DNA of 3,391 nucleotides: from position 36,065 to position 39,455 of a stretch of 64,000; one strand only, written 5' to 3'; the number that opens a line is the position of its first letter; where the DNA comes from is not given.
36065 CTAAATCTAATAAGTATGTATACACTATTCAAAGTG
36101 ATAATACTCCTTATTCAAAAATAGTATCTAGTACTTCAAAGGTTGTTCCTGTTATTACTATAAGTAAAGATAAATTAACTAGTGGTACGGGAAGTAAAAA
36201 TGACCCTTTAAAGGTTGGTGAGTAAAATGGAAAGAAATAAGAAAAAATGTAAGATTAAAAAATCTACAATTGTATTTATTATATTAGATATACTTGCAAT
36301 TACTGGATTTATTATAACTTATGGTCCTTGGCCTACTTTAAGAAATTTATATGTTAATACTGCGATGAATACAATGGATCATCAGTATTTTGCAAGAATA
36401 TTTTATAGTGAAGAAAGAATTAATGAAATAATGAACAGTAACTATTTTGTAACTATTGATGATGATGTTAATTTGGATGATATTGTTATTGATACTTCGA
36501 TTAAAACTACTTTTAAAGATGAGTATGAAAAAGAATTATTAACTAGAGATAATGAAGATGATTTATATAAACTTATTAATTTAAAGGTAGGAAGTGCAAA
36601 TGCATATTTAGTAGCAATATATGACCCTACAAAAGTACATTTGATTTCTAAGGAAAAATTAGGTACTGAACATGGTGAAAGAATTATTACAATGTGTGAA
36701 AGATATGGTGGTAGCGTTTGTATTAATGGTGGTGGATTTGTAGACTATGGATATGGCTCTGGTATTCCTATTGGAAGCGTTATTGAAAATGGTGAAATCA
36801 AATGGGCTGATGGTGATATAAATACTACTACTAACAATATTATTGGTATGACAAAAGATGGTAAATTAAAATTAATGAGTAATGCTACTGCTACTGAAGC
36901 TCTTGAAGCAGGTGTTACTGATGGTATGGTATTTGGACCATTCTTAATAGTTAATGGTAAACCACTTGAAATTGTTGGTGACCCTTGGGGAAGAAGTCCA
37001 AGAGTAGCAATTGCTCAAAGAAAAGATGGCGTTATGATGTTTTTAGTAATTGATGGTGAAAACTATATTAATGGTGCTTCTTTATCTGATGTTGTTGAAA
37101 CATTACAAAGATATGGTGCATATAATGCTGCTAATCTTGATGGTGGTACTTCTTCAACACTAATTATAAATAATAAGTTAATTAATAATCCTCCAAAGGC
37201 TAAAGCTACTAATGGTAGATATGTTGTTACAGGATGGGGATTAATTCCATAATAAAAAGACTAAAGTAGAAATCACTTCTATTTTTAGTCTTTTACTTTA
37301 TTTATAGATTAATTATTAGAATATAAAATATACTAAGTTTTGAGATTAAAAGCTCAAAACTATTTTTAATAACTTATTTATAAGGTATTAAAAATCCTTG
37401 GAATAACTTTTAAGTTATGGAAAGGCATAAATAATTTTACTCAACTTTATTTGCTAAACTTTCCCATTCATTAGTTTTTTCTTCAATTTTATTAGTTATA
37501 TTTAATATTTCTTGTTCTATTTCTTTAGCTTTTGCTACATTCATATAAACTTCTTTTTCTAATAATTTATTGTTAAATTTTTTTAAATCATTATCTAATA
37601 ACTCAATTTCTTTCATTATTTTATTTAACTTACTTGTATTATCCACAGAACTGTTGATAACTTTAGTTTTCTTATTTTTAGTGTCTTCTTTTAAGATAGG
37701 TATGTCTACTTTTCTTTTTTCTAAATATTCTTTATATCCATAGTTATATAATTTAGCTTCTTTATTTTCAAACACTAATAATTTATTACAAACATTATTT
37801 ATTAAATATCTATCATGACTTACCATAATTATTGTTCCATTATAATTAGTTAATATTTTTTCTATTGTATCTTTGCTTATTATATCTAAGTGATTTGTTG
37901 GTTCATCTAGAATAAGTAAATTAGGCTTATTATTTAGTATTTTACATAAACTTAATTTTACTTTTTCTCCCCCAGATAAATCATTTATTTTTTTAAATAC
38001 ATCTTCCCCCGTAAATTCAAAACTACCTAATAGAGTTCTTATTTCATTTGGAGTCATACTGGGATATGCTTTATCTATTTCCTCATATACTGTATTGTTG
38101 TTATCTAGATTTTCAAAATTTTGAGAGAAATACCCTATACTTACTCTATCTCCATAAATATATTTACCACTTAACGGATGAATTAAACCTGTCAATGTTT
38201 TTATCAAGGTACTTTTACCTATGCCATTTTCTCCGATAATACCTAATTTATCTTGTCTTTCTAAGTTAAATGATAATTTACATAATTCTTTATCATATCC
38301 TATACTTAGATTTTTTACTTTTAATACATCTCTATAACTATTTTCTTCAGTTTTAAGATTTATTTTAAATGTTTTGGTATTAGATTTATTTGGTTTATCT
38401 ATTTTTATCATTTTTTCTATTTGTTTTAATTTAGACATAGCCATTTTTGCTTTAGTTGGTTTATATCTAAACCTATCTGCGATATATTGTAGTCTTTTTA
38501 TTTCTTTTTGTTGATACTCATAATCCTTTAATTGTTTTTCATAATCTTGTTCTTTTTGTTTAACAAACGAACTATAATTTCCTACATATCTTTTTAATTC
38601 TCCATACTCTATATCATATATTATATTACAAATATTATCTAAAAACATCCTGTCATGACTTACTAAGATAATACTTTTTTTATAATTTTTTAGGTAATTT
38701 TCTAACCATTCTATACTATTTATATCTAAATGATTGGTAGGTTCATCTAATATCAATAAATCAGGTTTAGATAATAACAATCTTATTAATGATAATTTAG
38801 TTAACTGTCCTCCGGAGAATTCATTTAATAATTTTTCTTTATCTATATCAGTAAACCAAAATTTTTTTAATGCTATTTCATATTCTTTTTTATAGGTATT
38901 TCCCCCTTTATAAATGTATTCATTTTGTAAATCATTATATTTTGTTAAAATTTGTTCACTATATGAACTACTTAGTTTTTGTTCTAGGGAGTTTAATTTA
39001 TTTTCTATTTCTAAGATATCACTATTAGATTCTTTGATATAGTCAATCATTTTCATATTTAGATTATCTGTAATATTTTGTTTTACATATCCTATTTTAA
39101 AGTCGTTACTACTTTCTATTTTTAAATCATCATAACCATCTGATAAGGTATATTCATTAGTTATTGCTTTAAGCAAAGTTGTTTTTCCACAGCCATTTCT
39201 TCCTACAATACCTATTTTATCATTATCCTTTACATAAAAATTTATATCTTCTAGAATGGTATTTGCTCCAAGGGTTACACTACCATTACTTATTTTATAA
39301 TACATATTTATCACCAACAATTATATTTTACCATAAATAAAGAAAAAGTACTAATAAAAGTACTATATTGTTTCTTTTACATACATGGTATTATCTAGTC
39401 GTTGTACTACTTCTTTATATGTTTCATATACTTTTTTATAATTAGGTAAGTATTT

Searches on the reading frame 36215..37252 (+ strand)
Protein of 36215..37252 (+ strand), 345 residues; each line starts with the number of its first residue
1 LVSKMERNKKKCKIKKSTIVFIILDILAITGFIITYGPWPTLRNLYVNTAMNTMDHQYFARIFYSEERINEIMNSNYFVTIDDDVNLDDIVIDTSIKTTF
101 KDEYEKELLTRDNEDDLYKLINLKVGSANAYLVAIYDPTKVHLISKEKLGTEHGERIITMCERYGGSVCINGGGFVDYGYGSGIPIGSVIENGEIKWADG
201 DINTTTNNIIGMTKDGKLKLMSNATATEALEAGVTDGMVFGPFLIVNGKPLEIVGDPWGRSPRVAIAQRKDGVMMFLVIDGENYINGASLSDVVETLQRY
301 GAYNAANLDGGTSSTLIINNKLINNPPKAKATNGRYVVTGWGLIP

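Call 61: find_encoding_contigs(protein=window:36215-37252:+, flank=3000, max_places=10)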
Protein window:36215-37252:+ (345 aa): no gene with exactly this product is on record in the collection.

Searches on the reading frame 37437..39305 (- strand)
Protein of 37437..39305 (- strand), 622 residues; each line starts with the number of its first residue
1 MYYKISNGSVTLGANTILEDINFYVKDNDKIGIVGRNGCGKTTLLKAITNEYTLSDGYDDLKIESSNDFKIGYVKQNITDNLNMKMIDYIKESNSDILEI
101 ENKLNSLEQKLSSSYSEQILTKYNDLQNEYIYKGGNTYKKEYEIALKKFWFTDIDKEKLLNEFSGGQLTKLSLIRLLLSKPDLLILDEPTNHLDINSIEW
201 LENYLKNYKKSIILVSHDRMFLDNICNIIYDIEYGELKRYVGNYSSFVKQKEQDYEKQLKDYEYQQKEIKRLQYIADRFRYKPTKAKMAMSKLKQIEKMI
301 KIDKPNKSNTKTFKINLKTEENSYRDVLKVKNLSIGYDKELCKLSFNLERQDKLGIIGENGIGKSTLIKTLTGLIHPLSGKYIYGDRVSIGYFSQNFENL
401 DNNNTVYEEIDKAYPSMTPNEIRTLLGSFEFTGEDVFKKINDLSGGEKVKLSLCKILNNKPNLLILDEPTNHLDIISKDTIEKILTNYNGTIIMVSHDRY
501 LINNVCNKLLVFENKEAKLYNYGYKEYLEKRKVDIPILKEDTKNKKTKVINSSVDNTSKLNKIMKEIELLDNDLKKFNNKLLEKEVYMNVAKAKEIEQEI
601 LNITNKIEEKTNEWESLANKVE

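Call 63: find_encoding_contigs(protein=window:37437-39305:-, flank=3000, max_places=10)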
Protein window:37437-39305:- (622 aa): 21 contigs read that carry it; 8 places shown.
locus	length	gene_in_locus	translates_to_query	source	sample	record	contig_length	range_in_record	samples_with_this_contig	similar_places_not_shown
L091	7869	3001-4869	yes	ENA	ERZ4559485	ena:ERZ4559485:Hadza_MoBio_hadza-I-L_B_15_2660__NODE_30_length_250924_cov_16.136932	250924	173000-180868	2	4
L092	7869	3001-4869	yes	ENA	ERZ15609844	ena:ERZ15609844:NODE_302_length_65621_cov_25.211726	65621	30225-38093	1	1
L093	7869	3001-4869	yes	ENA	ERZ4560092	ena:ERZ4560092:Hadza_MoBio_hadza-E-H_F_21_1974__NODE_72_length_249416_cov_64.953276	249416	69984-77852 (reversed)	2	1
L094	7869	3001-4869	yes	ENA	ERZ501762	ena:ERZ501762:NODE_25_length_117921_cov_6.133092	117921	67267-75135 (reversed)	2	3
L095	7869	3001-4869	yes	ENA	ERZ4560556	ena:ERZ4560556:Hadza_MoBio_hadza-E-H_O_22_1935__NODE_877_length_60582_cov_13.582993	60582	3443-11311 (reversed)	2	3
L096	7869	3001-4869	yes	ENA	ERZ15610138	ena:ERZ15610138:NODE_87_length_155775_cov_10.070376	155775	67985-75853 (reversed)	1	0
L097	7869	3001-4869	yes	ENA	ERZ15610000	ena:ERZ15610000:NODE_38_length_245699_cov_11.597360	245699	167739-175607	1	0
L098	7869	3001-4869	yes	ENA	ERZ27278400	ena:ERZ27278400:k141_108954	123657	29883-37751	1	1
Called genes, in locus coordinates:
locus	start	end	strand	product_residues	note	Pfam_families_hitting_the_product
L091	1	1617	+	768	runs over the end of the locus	PF02861:Clp_N, PF02861:Clp_N, PF00004:AAA, PF17871:AAA_lid_9, PF00004:AAA, PF07724:AAA_2, PF07728:AAA_5, PF10431:ClpB_D2-small, +8 more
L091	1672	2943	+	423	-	PF09587:PGA_cap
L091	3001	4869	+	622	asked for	PF00005:ABC_tran, PF00931:NB-ARC (weak), PF03193:RsgA_GTPase (faint), PF13555:AAA_29 (faint), PF02463:SMC_N, PF12848:ABC_tran_Xtn, PF00005:ABC_tran, PF16326:ABC_tran_CTD (weak), +3 more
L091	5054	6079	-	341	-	PF09992:NAGPA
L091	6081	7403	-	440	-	-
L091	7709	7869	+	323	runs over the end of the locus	PF03462:PCRF, PF00472:RF-1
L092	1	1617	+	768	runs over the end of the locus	PF02861:Clp_N, PF02861:Clp_N, PF00004:AAA, PF17871:AAA_lid_9, PF00004:AAA, PF07724:AAA_2, PF07728:AAA_5, PF10431:ClpB_D2-small, +8 more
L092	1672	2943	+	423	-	PF09587:PGA_cap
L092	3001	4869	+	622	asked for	PF00005:ABC_tran, PF00931:NB-ARC (weak), PF03193:RsgA_GTPase (faint), PF13555:AAA_29 (faint), PF02463:SMC_N, PF12848:ABC_tran_Xtn, PF00005:ABC_tran, PF16326:ABC_tran_CTD (weak), +3 more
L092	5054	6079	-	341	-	PF09992:NAGPA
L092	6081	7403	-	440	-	-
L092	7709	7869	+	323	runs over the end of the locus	PF03462:PCRF, PF00472:RF-1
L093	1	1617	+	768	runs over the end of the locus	PF02861:Clp_N, PF02861:Clp_N, PF00004:AAA, PF17871:AAA_lid_9, PF00004:AAA, PF07724:AAA_2, PF07728:AAA_5, PF10431:ClpB_D2-small, +8 more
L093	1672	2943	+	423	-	PF09587:PGA_cap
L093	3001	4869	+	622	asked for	PF00005:ABC_tran, PF00931:NB-ARC (weak), PF03193:RsgA_GTPase (faint), PF13555:AAA_29 (faint), PF02463:SMC_N, PF12848:ABC_tran_Xtn, PF00005:ABC_tran, PF16326:ABC_tran_CTD (weak), +3 more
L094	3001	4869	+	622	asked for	PF00005:ABC_tran, PF00931:NB-ARC (weak), PF03193:RsgA_GTPase (faint), PF13555:AAA_29 (faint), PF02463:SMC_N, PF12848:ABC_tran_Xtn, PF00005:ABC_tran, PF16326:ABC_tran_CTD (weak), +3 more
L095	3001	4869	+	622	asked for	PF00005:ABC_tran, PF00931:NB-ARC (weak), PF03193:RsgA_GTPase (faint), PF13555:AAA_29 (faint), PF02463:SMC_N, PF12848:ABC_tran_Xtn, PF00005:ABC_tran, PF16326:ABC_tran_CTD (weak), +3 more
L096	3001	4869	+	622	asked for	PF00005:ABC_tran, PF00931:NB-ARC (weak), PF03193:RsgA_GTPase (faint), PF13555:AAA_29 (faint), PF02463:SMC_N, PF12848:ABC_tran_Xtn, PF00005:ABC_tran, PF16326:ABC_tran_CTD (weak), +3 more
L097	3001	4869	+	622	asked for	PF00005:ABC_tran, PF00931:NB-ARC (weak), PF03193:RsgA_GTPase (faint), PF13555:AAA_29 (faint), PF02463:SMC_N, PF12848:ABC_tran_Xtn, PF00005:ABC_tran, PF16326:ABC_tran_CTD (weak), +3 more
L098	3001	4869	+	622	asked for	PF00005:ABC_tran, PF00931:NB-ARC (weak), PF03193:RsgA_GTPase (faint), PF13555:AAA_29 (faint), PF02463:SMC_N, PF12848:ABC_tran_Xtn, PF00005:ABC_tran, PF16326:ABC_tran_CTD (weak), +3 more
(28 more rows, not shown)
